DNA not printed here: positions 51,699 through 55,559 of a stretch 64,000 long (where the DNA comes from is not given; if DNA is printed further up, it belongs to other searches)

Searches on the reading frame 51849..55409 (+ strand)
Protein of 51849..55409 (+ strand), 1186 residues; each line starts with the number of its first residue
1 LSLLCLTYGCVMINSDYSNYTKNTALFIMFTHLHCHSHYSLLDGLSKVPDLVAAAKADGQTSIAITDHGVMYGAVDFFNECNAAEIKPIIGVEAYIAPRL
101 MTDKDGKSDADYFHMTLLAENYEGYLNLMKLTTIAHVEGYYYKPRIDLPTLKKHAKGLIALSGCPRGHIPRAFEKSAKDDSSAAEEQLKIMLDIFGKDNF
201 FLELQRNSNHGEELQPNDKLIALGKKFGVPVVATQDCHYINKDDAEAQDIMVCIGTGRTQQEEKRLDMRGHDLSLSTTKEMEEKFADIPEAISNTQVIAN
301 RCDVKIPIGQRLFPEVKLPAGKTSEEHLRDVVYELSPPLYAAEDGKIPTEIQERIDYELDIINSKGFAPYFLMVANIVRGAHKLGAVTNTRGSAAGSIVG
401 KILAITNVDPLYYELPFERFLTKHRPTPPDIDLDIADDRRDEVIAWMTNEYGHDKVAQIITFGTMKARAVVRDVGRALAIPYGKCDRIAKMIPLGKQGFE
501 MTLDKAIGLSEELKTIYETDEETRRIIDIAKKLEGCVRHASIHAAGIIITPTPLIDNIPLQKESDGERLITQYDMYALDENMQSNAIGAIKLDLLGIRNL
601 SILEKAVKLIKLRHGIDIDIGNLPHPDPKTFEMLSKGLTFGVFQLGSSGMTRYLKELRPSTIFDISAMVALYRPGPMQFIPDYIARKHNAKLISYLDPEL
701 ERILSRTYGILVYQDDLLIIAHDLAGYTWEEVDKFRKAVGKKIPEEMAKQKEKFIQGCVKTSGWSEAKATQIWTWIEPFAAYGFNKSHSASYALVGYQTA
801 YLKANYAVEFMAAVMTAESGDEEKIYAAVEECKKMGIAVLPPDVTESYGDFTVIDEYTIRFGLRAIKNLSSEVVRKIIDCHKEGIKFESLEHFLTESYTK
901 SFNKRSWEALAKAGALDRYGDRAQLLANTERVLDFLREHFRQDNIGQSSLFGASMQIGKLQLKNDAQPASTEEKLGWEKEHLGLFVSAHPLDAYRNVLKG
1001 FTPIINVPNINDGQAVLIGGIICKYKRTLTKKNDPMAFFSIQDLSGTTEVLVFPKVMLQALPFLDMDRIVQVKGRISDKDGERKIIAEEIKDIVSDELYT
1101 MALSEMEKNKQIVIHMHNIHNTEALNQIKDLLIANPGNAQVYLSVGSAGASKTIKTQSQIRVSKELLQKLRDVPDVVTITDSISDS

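Call 19: search_protein_families(library=pfam, proteins=[window:51849-55409:+])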
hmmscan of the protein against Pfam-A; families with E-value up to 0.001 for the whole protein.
window:51849-55409:+ (1186 aa): 5 families
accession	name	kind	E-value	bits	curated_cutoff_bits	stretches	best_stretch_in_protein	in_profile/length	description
PF07733.18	DNA_pol3_alpha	-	1.6e-82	277.4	23.9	1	328-596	3-260/260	Bacterial DNA polymerase III alpha NTPase domain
PF17657.6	DNA_pol3_finger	-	3.3e-55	186.4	22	1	599-761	1-165/166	Bacterial DNA polymerase III alpha subunit finger domain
PF02811.25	PHP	-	1.4e-54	185.3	26.4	1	32-206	1-163/164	PHP domain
PF14579.12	HHH_6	-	1.4e-21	77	25.6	1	836-925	1-90/90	Helix-hairpin-helix motif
PF01336.31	tRNA_anti-codon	-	2.9e-09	37.2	27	1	1017-1093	2-75/75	OB-fold nucleic acid binding domain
